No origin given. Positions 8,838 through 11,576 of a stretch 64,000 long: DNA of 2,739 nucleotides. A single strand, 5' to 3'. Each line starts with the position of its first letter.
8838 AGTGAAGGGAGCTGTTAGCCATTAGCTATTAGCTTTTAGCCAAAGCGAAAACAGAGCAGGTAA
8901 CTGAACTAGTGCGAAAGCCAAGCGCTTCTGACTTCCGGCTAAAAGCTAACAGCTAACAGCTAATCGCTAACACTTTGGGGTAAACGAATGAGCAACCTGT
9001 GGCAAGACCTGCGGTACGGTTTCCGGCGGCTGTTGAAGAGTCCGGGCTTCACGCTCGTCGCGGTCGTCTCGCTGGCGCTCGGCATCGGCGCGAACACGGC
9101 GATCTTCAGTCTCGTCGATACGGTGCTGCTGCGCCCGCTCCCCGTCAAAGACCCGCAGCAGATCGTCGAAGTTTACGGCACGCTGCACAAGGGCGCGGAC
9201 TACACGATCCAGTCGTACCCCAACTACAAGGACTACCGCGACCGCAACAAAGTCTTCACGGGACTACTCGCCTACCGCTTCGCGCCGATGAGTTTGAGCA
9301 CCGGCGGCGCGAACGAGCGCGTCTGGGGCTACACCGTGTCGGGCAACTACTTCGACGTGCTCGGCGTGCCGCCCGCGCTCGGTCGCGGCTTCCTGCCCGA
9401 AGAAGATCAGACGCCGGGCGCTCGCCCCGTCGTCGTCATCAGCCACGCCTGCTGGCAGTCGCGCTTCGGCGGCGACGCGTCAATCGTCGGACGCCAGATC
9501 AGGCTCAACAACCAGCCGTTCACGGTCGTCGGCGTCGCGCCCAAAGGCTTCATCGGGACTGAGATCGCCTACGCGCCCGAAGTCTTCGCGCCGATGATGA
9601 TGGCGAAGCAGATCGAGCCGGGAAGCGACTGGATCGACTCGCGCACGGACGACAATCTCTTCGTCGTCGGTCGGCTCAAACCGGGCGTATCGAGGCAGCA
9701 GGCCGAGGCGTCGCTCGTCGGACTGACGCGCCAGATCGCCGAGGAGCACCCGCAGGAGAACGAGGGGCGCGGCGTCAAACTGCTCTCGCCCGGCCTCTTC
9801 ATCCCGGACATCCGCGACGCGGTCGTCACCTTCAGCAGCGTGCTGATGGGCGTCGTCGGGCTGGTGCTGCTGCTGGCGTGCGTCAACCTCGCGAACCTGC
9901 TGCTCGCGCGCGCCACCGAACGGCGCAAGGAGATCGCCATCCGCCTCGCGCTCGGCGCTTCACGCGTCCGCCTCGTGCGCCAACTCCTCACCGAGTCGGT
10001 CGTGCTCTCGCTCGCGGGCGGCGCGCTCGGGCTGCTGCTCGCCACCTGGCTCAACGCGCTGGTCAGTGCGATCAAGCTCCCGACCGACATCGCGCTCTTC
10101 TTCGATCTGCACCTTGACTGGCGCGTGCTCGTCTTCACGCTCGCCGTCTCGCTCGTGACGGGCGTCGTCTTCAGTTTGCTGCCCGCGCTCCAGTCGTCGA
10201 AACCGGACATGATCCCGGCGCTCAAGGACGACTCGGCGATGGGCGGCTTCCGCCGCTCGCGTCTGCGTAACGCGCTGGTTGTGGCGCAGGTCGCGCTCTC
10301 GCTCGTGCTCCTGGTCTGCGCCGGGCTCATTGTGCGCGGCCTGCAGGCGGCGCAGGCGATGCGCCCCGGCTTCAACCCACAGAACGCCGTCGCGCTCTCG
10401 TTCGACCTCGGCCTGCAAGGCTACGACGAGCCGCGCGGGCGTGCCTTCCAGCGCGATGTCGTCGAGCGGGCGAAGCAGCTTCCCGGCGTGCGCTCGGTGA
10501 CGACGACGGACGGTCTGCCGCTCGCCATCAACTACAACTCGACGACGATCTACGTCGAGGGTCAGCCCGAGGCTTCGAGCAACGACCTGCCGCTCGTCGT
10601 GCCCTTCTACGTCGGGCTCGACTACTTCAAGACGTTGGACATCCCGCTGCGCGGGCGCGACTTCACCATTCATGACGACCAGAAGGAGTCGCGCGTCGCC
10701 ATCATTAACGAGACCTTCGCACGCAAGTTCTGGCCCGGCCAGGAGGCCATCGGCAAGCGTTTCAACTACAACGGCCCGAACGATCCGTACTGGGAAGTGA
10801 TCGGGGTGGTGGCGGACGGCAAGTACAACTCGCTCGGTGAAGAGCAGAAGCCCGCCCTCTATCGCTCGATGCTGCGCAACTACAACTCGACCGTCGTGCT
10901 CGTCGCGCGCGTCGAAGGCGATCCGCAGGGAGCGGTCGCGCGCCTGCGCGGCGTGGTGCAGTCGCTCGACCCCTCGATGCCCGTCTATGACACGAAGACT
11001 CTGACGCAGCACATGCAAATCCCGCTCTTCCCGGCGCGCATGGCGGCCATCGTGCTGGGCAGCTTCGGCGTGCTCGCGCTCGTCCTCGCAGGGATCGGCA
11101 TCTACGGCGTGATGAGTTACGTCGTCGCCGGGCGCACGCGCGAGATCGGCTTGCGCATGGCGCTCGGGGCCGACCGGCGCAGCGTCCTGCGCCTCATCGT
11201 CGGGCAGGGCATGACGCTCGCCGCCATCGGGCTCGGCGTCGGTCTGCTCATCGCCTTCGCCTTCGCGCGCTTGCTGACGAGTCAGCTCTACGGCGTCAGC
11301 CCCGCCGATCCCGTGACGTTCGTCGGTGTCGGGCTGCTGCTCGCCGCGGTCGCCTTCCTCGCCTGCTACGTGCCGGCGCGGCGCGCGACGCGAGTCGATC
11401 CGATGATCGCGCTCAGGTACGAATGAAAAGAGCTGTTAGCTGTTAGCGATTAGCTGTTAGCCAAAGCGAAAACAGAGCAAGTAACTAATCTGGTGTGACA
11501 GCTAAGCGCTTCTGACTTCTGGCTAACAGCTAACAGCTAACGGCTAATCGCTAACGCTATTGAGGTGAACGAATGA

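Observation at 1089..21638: Conserved intergenic hairpin element built from opposed 7-nt repeat arrays between ADOP genes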

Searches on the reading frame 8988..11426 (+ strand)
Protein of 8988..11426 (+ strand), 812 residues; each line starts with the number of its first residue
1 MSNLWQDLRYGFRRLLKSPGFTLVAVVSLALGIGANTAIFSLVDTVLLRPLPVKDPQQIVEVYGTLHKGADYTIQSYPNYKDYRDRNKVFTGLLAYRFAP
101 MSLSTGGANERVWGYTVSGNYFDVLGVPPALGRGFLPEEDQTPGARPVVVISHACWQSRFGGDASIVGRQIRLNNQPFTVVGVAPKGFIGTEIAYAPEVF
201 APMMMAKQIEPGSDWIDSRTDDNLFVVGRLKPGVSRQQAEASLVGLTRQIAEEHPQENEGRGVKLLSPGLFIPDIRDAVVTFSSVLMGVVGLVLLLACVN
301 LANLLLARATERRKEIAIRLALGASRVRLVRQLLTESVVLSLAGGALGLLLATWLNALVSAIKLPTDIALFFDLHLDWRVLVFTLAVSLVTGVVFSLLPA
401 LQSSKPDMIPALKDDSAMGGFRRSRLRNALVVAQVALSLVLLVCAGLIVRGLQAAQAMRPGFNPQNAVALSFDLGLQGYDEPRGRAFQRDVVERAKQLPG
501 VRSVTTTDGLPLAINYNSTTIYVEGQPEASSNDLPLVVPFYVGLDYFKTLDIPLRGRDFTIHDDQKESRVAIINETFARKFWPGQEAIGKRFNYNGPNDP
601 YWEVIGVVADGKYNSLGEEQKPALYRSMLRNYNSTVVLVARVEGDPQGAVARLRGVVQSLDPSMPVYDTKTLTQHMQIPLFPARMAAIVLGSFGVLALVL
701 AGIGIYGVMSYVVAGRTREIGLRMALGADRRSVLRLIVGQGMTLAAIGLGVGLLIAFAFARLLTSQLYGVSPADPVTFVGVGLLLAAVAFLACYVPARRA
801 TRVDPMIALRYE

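Call 10: search_protein_families(library=ncbifam, proteins=[window:8988-11426:+])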
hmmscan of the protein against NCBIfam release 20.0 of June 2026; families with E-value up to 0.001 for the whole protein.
window:8988-11426:+ (812 aa): 6 families
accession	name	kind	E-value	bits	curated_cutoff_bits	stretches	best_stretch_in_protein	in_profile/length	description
TIGR03434.1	ADOP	subfamily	3.8e-298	991.1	622.3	1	4-812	1-803/803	ADOP family duplicated permease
NF007826.0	PRK10535.1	equivalog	5.6e-37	127.3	966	2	116-412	371-645/648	macrolide ABC transporter ATP-binding protein/permease MacB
NF038008.1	ABC_perm_DarB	equivalog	5.3e-08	31.3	700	1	286-581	276-560/777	darobactin export ABC transporter permease subunit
TIGR02212.1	lolCE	equivalog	7e-07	28.5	362.45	1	285-411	268-407/411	lipoprotein-releasing ABC transporter permease subunit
TIGR00439.2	FtsX_Gneg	equivalog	0.00019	20.7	255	0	285-395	168-278/292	permease-like cell division protein FtsX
NF038346.1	FtsX_actino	exception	0.00061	19.2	250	1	282-401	179-299/308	permease-like cell division protein FtsX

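Call 35: find_encoding_contigs(protein=window:8988-11426:+, flank=10000, max_places=6)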
Protein window:8988-11426:+ (812 aa): no gene with exactly this product is on record in the collection.

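Call 36: find_homologous_proteins(query=window:8988-11426:+, max_evalue=1e-100)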
Query window:8988-11426:+ (812 aa): 7942 proteins with E <= 1e-100 among 8000 candidates; the best 120 are listed.
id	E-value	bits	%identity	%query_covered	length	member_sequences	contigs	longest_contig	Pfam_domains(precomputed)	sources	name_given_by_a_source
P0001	0.0e+0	1797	100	100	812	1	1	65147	PF02687.28,PF12704.15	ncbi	ncbi:MAG: ABC transporter permease [Pyrinomonadaceae bacterium]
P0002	0.0e+0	1630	90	100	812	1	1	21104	PF02687.28,PF12704.15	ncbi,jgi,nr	ncbi:MAG: hypothetical protein QOF61_1525 [Acidobacteriota bacterium]|jgi:predicted permease|nr:hypo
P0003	0.0e+0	1624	90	100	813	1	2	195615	PF02687.28,PF12704.15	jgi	jgi:predicted permease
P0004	0.0e+0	1612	89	100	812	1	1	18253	PF02687.28,PF12704.15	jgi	jgi:predicted permease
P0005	0.0e+0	1542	84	100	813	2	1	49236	PF02687.28,PF12704.15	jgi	jgi:predicted permease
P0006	0.0e+0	1523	83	100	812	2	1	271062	PF02687.28,PF12704.15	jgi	jgi:predicted permease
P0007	0.0e+0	1500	82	100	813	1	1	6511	PF02687.28,PF12704.15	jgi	jgi:predicted permease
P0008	0.0e+0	1499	82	100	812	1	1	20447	PF02687.28,PF12704.15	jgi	jgi:predicted permease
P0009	0.0e+0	1493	82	100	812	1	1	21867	PF02687.28,PF12704.15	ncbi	-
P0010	0.0e+0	1479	81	100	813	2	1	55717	PF02687.28,PF12704.15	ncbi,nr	ncbi:MAG TPA: ABC transporter permease [Pyrinomonadaceae bacterium]|nr:ABC transporter permease [Pyr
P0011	0.0e+0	1468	81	100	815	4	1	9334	PF02687.28,PF12704.15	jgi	jgi:predicted permease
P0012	0.0e+0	1465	81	100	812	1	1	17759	PF02687.28,PF12704.15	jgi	jgi:predicted permease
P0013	0.0e+0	1461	80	100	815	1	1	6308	PF02687.28,PF12704.15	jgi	jgi:predicted permease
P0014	0.0e+0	1457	79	100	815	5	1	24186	PF02687.28,PF12704.15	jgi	jgi:predicted permease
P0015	0.0e+0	1413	77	100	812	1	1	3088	PF02687.28,PF12704.15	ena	-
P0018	0.0e+0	1377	75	100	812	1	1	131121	PF02687.28,PF12704.15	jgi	jgi:predicted permease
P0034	0.0e+0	1319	72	100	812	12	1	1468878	PF02687.28,PF12704.15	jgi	jgi:predicted permease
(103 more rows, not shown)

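Call 37: find_encoding_contigs(protein=P0003, flank=10000, max_places=2)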
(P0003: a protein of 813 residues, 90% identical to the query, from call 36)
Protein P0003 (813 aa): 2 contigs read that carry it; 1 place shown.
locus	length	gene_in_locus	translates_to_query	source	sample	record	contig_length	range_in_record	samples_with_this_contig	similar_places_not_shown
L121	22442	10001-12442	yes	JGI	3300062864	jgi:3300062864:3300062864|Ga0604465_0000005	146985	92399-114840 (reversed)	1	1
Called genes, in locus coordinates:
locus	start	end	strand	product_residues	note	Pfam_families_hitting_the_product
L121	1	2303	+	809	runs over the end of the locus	PF12704:MacB_PCD, PF02687:FtsX, PF12704:MacB_PCD, PF02687:FtsX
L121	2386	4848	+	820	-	PF12704:MacB_PCD, PF02687:FtsX, PF12704:MacB_PCD, PF02687:FtsX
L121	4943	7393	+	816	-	PF12704:MacB_PCD, PF02687:FtsX, PF12704:MacB_PCD, PF02687:FtsX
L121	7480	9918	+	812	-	PF12704:MacB_PCD, PF02687:FtsX, PF12704:MacB_PCD, PF02687:FtsX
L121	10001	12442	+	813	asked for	PF12704:MacB_PCD, PF02687:FtsX, PF12704:MacB_PCD, PF02687:FtsX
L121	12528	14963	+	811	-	PF12704:MacB_PCD, PF02687:FtsX, PF12704:MacB_PCD, PF02687:FtsX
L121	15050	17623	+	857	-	PF12704:MacB_PCD, PF02687:FtsX, PF12704:MacB_PCD, PF02687:FtsX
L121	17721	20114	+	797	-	PF12704:MacB_PCD, PF02687:FtsX, PF12704:MacB_PCD, PF02687:FtsX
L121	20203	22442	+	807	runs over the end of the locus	PF12704:MacB_PCD, PF02687:FtsX, PF12704:MacB_PCD, PF02687:FtsX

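Call 38: find_encoding_contigs(protein=P0006, flank=10000, max_places=2)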
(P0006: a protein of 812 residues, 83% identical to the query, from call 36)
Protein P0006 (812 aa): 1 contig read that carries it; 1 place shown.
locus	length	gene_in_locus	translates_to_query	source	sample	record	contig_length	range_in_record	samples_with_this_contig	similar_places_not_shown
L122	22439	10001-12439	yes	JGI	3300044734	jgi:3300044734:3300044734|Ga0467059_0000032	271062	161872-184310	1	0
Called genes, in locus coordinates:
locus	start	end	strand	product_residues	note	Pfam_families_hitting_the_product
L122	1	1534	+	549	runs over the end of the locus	PF12704:MacB_PCD, PF02687:FtsX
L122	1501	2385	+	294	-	PF12704:MacB_PCD, PF02687:FtsX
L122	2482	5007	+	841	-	PF12704:MacB_PCD, PF02687:FtsX, PF12704:MacB_PCD, PF02687:FtsX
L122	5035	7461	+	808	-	PF12704:MacB_PCD, PF02687:FtsX, PF12704:MacB_PCD, PF02687:FtsX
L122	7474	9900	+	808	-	PF12704:MacB_PCD, PF02687:FtsX, PF12704:MacB_PCD, PF02687:FtsX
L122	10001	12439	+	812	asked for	PF12704:MacB_PCD, PF02687:FtsX, PF12704:MacB_PCD, PF02687:FtsX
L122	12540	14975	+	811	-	PF12704:MacB_PCD, PF02687:FtsX, PF12704:MacB_PCD, PF02687:FtsX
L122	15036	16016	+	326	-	-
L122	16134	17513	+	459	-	PF00072:Response_reg, PF00158:Sigma54_activat, PF14532:Sigma54_activ_2, PF00004:AAA (faint), PF07728:AAA_5 (weak), PF25601:AAA_lid_14, PF02954:HTH_8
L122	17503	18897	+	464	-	PF02518:HATPase_c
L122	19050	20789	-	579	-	PF12740:PETase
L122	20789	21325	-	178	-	-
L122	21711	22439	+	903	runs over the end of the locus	PF02012:BNR (faint), PF14870:PSII_BNR (faint), PF15902:Sortilin-Vps10, PF25852:DUF6242_C (faint), PF15902:Sortilin-Vps10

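Call 39: find_encoding_contigs(protein=P0018, flank=10000, max_places=2)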
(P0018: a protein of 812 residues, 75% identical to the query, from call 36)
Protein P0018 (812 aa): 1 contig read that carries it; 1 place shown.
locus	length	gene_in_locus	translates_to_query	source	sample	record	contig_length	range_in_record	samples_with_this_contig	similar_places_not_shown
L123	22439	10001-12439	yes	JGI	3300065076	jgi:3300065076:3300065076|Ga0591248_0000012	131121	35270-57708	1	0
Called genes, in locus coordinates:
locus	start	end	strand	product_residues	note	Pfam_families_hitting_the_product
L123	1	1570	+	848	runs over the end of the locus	PF00384:Molybdopterin, PF01568:Molydop_binding (weak)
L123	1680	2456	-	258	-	PF01925:TauE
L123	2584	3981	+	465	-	PF00171:Aldedh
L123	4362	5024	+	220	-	PF02463:SMC_N (faint), PF00005:ABC_tran, PF13304:AAA_21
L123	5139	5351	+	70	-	-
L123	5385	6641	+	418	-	PF00364:Biotin_lipoyl (faint), PF25919:BSH_CusB, PF25984:BSH_YknX (faint), PF25989:YknX_C (weak)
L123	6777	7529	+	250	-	PF00005:ABC_tran, PF02463:SMC_N (faint), PF13304:AAA_21 (faint)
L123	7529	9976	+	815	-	PF12704:MacB_PCD, PF02687:FtsX, PF12704:MacB_PCD, PF02687:FtsX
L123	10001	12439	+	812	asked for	PF12704:MacB_PCD, PF02687:FtsX, PF12704:MacB_PCD, PF02687:FtsX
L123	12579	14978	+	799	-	PF12704:MacB_PCD, PF02687:FtsX, PF12704:MacB_PCD, PF02687:FtsX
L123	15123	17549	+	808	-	PF12704:MacB_PCD, PF02687:FtsX, PF12704:MacB_PCD, PF02687:FtsX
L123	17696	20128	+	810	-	PF12704:MacB_PCD, PF02687:FtsX, PF12704:MacB_PCD, PF02687:FtsX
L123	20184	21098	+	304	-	-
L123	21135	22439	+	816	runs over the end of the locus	PF12704:MacB_PCD, PF02687:FtsX, PF12704:MacB_PCD, PF02687:FtsX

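Call 45: find_encoding_contigs(protein=P0002, flank=10000, max_places=1)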
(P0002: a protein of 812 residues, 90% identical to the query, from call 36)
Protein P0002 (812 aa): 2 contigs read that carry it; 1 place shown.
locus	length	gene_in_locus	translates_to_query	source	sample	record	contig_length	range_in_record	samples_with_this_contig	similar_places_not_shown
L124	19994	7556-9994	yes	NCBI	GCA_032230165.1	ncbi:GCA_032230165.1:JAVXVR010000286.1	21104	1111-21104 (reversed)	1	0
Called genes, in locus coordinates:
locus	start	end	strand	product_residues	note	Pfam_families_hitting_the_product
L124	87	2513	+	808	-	PF12704:MacB_PCD, PF02687:FtsX, PF12704:MacB_PCD, PF02687:FtsX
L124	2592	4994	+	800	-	PF12704:MacB_PCD, PF02687:FtsX, PF12704:MacB_PCD, PF02687:FtsX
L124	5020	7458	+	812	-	PF12704:MacB_PCD, PF02687:FtsX, PF12704:MacB_PCD, PF02687:FtsX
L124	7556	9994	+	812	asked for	PF12704:MacB_PCD, PF02687:FtsX, PF12704:MacB_PCD, PF02687:FtsX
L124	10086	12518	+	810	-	PF12704:MacB_PCD, PF02687:FtsX, PF12704:MacB_PCD, PF02687:FtsX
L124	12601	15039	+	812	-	PF12704:MacB_PCD, PF02687:FtsX, PF12704:MacB_PCD, PF02687:FtsX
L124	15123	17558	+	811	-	PF12704:MacB_PCD, PF02687:FtsX, PF12704:MacB_PCD, PF02687:FtsX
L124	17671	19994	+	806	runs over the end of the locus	PF12704:MacB_PCD, PF02687:FtsX, PF12704:MacB_PCD, PF02687:FtsX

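Call 46: find_encoding_contigs(protein=P0005, flank=10000, max_places=1)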
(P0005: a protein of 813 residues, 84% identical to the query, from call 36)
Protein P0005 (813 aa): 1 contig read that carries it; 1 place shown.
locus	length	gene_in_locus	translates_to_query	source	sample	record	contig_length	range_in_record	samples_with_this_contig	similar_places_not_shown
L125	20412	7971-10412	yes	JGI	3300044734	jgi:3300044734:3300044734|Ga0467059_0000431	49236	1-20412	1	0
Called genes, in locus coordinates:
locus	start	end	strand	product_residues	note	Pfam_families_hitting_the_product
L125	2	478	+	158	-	?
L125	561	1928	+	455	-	PF25919:BSH_CusB, PF25984:BSH_YknX (faint)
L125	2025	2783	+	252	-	PF02463:SMC_N (faint), PF00005:ABC_tran, PF13304:AAA_21 (faint)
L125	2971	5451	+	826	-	PF12704:MacB_PCD, PF02687:FtsX, PF12704:MacB_PCD, PF02687:FtsX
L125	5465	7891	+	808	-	PF12704:MacB_PCD, PF02687:FtsX, PF12704:MacB_PCD, PF02687:FtsX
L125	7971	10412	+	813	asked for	PF12704:MacB_PCD, PF02687:FtsX, PF12704:MacB_PCD, PF02687:FtsX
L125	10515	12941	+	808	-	PF12704:MacB_PCD, PF02687:FtsX, PF12704:MacB_PCD, PF02687:FtsX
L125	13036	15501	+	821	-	PF12704:MacB_PCD, PF02687:FtsX, PF12704:MacB_PCD, PF02687:FtsX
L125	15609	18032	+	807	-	PF12704:MacB_PCD, PF02687:FtsX, PF12704:MacB_PCD, PF02687:FtsX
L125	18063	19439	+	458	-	PF00072:Response_reg, PF00158:Sigma54_activat, PF14532:Sigma54_activ_2, PF07728:AAA_5 (weak), PF25601:AAA_lid_14, PF02954:HTH_8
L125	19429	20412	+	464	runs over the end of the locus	PF08448:PAS_4 (faint), PF02518:HATPase_c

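Call 47: find_encoding_contigs(protein=P0010, flank=10000, max_places=1)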
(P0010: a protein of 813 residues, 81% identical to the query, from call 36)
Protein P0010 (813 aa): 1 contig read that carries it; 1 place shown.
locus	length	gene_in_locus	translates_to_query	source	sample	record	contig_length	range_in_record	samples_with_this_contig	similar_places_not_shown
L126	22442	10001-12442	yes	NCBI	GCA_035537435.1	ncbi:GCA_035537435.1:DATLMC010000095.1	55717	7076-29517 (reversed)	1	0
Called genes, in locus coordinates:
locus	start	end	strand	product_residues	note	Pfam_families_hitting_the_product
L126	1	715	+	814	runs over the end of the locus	PF12704:MacB_PCD, PF02687:FtsX, PF12704:MacB_PCD, PF02687:FtsX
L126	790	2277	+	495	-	PF01979:Amidohydro_1, PF07969:Amidohydro_3 (weak)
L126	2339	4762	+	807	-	PF12704:MacB_PCD, PF02687:FtsX, PF12704:MacB_PCD, PF02687:FtsX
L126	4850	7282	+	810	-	PF12704:MacB_PCD, PF02687:FtsX, PF12704:MacB_PCD, PF02687:FtsX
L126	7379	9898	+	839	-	PF12704:MacB_PCD, PF02687:FtsX, PF12704:MacB_PCD, PF02687:FtsX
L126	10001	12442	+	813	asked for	PF12704:MacB_PCD, PF02687:FtsX, PF12704:MacB_PCD, PF02687:FtsX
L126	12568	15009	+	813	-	PF12704:MacB_PCD, PF02687:FtsX, PF12704:MacB_PCD, PF02687:FtsX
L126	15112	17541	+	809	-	PF12704:MacB_PCD, PF02687:FtsX, PF12704:MacB_PCD, PF02687:FtsX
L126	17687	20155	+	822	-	PF12704:MacB_PCD, PF02687:FtsX, PF12704:MacB_PCD, PF02687:FtsX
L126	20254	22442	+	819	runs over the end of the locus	PF12704:MacB_PCD, PF02687:FtsX, PF12704:MacB_PCD, PF02687:FtsX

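Call 48: find_encoding_contigs(protein=P0034, flank=10000, max_places=1)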
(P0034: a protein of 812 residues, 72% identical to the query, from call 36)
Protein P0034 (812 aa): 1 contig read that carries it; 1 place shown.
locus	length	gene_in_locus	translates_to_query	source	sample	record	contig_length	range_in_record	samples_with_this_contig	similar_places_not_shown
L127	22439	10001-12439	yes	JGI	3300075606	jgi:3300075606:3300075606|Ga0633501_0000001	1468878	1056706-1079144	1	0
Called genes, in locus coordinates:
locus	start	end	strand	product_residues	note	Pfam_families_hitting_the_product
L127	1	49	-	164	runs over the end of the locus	-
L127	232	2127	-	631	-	PF17899:Peptidase_M61_N, PF05299:Peptidase_M61, PF13180:PDZ_2, PF17820:PDZ_6 (weak)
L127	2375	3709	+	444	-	PF01411:tRNA-synt_2c, PF07973:tRNA_SAD, PF02272:DHHA1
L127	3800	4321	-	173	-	-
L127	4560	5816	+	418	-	PF00364:Biotin_lipoyl (faint), PF25919:BSH_CusB, PF25984:BSH_YknX (weak), PF25989:YknX_C (faint)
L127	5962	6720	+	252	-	PF00005:ABC_tran, PF02463:SMC_N (faint), PF13304:AAA_21 (faint)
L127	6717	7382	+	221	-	PF02463:SMC_N (faint), PF00005:ABC_tran, PF13304:AAA_21 (faint)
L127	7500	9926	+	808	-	PF12704:MacB_PCD, PF02687:FtsX, PF12704:MacB_PCD, PF02687:FtsX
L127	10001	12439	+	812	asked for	PF12704:MacB_PCD, PF02687:FtsX, PF12704:MacB_PCD, PF02687:FtsX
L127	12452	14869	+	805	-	PF12704:MacB_PCD, PF02687:FtsX, PF12704:MacB_PCD, PF02687:FtsX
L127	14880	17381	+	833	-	PF12704:MacB_PCD, PF02687:FtsX, PF12704:MacB_PCD, PF02687:FtsX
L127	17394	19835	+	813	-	PF12704:MacB_PCD, PF02687:FtsX, PF12704:MacB_PCD, PF02687:FtsX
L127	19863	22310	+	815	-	PF12704:MacB_PCD, PF02687:FtsX, PF12704:MacB_PCD, PF02687:FtsX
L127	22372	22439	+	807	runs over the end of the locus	PF12704:MacB_PCD, PF02687:FtsX, PF12704:MacB_PCD, PF02687:FtsX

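Call 59: find_related_loci(query=A2, collection=metagenome_contigs, flank=10000)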
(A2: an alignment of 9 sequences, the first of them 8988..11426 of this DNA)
Query A2 (812 aa) in metagenome_contigs; peptide patterns used: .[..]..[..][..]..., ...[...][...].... (x = any residue, [..] = any of these).
600 stretches matched a pattern (row limit reached: there are more); 597 encode a relative of the query (tblastn E <= 1e-3); the best 80 are kept; 80 distinct loci.
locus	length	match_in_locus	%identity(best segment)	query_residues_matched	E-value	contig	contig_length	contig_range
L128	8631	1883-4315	54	6-812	0e+0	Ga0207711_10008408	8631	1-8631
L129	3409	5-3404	47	1-812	0e+0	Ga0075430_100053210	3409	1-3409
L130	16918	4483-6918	48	4-812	0e+0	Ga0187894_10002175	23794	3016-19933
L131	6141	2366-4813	44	1-812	0e+0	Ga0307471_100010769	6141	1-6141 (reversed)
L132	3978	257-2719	44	1-812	0e+0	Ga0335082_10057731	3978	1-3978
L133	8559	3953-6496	44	1-812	0e+0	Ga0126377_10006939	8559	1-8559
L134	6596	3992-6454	45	1-812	0e+0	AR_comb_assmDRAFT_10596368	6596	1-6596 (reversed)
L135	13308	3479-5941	43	1-812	0e+0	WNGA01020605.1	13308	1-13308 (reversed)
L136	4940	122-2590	43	1-812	0e+0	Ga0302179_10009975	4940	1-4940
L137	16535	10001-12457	44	3-812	0e+0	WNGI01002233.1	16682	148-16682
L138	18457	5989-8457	46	3-812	0e+0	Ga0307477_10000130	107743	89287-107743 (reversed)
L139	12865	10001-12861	45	1-812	0e+0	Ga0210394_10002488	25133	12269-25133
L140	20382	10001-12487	42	3-810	0e+0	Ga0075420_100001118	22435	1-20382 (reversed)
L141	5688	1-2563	45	1-812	0e+0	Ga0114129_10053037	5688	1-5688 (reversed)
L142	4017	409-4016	41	1-812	0e+0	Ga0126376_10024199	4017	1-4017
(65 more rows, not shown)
